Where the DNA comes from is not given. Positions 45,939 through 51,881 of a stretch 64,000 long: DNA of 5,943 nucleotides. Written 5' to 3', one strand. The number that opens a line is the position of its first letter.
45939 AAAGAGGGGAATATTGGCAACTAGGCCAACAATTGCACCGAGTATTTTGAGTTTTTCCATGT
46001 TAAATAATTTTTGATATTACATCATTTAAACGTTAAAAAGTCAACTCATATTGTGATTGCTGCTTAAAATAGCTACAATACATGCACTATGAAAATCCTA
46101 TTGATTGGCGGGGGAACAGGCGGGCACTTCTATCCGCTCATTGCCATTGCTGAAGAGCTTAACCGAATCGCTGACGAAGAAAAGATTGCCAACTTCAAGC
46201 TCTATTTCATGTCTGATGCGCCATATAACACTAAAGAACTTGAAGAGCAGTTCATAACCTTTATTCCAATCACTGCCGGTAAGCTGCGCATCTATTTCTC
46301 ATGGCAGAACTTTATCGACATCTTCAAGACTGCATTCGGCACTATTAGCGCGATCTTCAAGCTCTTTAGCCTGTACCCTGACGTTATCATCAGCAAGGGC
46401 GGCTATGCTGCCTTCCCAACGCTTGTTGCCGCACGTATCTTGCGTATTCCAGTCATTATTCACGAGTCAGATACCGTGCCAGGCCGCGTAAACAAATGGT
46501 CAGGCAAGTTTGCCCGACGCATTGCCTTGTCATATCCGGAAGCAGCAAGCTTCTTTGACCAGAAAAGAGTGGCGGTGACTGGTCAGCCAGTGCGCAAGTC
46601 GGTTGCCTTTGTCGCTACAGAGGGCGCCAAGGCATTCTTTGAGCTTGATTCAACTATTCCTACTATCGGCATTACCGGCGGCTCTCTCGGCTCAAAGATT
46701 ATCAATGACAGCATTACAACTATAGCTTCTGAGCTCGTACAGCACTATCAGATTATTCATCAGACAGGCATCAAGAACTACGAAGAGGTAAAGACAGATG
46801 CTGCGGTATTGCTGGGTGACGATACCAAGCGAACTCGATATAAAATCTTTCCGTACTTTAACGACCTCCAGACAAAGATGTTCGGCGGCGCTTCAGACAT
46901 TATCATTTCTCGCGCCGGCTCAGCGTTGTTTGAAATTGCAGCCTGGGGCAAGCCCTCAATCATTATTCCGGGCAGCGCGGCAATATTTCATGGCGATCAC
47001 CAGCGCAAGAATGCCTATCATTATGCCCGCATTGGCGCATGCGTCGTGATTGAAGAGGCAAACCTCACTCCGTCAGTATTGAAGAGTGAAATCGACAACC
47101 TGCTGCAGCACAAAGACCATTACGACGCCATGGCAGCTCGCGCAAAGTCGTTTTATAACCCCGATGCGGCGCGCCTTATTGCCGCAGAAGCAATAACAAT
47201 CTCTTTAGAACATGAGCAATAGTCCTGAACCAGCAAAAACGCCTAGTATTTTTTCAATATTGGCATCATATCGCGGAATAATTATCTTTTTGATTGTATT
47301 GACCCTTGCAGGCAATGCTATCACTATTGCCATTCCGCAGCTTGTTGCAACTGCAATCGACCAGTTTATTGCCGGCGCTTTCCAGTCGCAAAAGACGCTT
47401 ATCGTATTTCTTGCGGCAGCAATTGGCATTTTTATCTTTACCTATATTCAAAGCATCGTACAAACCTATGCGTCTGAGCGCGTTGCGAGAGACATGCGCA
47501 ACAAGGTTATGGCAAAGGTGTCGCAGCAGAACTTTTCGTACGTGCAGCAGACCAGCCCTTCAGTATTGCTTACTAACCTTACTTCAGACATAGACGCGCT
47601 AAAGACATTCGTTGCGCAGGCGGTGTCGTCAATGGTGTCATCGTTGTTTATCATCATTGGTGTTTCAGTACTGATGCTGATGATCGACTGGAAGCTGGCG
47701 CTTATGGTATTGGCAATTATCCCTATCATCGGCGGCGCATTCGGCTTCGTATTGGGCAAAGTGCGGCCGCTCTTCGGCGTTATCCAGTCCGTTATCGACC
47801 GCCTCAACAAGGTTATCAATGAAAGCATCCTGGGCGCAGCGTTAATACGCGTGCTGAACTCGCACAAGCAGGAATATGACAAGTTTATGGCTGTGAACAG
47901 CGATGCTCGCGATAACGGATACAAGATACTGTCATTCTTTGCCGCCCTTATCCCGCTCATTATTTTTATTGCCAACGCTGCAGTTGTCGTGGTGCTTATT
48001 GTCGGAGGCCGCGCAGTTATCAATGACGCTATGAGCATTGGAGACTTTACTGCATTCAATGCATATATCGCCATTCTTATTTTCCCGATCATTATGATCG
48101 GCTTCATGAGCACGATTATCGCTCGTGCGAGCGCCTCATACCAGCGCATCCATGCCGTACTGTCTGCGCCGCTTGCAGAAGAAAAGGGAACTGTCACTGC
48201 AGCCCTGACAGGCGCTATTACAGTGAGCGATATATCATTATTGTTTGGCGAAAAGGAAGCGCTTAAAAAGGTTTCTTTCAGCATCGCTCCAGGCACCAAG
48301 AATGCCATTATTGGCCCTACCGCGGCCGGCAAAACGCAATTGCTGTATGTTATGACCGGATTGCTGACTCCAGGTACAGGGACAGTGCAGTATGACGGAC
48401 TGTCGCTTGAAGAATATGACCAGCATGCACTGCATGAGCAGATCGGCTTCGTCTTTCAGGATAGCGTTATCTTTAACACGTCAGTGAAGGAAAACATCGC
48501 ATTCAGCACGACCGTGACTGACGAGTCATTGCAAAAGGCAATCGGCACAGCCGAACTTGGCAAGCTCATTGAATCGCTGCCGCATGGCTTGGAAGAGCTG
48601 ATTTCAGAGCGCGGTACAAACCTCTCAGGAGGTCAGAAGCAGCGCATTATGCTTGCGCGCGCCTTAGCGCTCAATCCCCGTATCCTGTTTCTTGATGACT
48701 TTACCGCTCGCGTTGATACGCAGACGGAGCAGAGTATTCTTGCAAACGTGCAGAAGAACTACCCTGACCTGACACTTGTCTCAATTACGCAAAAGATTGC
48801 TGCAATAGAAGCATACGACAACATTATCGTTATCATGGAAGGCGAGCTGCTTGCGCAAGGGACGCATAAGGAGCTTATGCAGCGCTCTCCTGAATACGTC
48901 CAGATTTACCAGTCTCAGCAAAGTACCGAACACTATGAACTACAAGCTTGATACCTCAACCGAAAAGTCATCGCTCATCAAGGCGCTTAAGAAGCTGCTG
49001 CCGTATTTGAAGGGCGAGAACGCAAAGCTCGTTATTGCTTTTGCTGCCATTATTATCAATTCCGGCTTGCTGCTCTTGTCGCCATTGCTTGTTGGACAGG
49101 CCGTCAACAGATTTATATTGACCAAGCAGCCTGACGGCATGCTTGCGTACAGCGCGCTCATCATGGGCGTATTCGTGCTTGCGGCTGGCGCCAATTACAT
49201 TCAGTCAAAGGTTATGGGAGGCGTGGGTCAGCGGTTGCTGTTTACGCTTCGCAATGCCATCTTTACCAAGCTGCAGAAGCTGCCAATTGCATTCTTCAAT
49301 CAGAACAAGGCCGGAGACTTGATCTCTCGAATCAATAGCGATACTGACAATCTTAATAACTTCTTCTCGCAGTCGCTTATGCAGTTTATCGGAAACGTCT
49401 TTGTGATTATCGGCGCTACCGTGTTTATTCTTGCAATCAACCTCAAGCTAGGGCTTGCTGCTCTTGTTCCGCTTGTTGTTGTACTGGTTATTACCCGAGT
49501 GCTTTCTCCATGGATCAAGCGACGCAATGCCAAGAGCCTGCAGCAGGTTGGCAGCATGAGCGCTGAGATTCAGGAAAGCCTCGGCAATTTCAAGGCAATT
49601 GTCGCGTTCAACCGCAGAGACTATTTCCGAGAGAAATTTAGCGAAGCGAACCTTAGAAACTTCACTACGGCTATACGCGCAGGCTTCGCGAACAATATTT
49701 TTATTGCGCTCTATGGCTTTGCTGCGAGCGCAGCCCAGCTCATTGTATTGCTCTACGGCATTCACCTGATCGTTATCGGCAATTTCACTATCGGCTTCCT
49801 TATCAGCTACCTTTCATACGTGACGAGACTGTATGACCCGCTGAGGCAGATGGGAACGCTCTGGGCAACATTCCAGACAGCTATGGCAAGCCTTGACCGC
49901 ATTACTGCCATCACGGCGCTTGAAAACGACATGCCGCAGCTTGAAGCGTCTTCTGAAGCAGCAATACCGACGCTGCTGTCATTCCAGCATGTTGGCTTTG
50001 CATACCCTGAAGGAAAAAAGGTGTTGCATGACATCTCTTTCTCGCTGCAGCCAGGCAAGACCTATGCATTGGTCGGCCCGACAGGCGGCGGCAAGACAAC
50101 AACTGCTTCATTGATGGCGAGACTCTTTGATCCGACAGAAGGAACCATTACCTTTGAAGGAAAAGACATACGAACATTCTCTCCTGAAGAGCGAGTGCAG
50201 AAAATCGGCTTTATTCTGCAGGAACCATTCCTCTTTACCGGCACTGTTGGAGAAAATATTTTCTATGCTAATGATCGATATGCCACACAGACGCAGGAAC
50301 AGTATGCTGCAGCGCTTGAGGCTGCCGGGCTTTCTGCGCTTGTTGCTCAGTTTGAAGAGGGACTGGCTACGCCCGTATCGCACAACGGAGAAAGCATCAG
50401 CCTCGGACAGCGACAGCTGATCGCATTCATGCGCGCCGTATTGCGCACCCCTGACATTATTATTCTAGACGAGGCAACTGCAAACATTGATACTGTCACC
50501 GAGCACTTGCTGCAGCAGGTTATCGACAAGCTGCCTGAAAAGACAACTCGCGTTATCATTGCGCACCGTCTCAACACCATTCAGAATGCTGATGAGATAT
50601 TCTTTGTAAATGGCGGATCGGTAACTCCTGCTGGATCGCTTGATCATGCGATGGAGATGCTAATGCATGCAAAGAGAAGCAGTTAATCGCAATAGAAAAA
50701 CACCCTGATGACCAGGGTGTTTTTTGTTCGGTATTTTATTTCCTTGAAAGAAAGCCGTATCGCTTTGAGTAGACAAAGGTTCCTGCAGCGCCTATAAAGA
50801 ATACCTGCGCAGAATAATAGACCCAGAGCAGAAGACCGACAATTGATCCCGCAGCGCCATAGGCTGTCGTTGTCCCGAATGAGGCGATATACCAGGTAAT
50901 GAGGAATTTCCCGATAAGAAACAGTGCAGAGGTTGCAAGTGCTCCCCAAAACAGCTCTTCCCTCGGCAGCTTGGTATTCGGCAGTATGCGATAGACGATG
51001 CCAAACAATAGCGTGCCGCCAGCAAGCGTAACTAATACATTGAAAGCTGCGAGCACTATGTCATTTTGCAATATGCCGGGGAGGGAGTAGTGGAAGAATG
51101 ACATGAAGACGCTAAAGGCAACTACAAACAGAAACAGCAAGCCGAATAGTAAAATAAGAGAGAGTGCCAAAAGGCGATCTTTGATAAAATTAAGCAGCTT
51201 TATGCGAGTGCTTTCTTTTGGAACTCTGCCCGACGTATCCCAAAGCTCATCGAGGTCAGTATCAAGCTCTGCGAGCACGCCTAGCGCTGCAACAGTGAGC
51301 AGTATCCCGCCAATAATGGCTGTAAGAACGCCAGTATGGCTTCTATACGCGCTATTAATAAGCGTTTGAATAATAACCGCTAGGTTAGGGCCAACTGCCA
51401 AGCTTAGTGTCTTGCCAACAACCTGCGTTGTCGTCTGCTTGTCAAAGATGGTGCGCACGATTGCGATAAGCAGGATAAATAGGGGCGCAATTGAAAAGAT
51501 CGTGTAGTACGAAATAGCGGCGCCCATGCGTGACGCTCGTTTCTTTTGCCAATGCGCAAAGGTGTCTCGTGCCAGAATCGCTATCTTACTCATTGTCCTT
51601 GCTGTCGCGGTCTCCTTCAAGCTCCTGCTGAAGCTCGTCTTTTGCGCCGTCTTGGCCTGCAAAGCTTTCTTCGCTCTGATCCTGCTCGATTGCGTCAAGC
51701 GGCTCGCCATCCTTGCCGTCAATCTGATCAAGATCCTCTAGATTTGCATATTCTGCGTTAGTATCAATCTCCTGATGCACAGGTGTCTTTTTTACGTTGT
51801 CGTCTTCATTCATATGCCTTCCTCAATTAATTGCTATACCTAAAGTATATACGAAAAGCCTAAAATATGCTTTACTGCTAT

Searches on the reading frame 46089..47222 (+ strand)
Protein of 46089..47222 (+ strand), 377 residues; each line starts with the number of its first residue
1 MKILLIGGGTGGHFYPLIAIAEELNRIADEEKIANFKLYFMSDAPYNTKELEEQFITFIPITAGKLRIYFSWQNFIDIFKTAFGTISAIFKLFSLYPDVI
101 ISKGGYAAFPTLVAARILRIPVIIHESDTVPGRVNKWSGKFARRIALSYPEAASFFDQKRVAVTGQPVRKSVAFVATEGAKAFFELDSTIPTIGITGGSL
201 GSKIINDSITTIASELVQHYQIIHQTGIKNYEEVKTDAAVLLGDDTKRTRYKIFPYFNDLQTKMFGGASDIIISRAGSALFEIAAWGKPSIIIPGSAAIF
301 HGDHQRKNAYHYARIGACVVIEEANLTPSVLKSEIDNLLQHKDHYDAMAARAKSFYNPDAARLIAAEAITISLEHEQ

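Call 88: search_protein_families(library=pfam, proteins=[window:46089-47222:+], max_evalue=0.00001)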
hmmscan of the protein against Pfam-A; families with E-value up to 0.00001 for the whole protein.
window:46089-47222:+ (377 aa): 2 families
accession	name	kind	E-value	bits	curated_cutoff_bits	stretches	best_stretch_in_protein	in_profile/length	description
PF03033.26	Glyco_transf_28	-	2.7e-32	112.2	26.2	1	3-146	1-138/139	Glycosyltransferase family 28 N-terminal domain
PF04101.22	Glyco_tran_28_C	-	1.9e-28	100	22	1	192-361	1-163/166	Glycosyltransferase family 28 C-terminal domain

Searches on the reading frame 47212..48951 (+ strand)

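Call 88: search_protein_families(library=pfam, proteins=[window:47212-48951:+], max_evalue=0.00001)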
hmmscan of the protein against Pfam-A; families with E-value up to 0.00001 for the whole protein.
window:47212-48951:+ (579 aa): 2 families
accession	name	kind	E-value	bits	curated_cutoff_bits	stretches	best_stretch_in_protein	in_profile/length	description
PF00664.28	ABC_membrane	-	5.4e-45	154.6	28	1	24-292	1-273/274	ABC transporter transmembrane region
PF00005.33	ABC_tran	-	1.7e-28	100.4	25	1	351-499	1-137/137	ABC transporter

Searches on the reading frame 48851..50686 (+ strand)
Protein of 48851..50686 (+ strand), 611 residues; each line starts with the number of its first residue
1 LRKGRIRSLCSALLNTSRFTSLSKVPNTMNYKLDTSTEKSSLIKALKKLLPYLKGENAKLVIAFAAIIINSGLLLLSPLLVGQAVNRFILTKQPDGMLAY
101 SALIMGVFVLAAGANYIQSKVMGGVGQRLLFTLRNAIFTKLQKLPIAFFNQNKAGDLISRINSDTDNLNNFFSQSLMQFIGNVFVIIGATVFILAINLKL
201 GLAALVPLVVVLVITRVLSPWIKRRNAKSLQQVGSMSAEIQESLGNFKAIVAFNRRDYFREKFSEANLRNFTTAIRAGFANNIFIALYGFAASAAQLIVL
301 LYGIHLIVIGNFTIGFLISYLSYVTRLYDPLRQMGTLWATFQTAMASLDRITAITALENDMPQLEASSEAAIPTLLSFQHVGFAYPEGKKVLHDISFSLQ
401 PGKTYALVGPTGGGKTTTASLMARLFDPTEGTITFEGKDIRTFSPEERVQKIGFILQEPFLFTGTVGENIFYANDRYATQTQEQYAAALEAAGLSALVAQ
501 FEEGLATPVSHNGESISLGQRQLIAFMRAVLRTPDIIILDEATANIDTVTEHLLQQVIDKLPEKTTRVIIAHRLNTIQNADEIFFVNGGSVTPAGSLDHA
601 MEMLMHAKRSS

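Call 88: search_protein_families(library=pfam, proteins=[window:48851-50686:+], max_evalue=0.00001)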
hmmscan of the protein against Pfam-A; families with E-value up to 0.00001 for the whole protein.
window:48851-50686:+ (611 aa): 2 families
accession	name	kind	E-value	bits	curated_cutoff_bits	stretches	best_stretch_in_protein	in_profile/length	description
PF00664.28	ABC_membrane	-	5.7e-50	171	28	1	60-327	1-270/274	ABC transporter transmembrane region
PF00005.33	ABC_tran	-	5e-29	102.1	25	1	392-544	1-137/137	ABC transporter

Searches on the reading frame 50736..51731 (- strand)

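Call 88: search_protein_families(library=pfam, proteins=[window:50736-51731:-], max_evalue=0.00001)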
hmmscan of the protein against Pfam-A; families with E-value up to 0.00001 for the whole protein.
window:50736-51731:- (331 aa): 1 family
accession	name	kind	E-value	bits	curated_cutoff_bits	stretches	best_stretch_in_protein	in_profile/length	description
PF03631.20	Virul_fac_BrkB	-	1.3e-44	153.3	33.7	1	63-324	2-258/259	Virulence factor BrkB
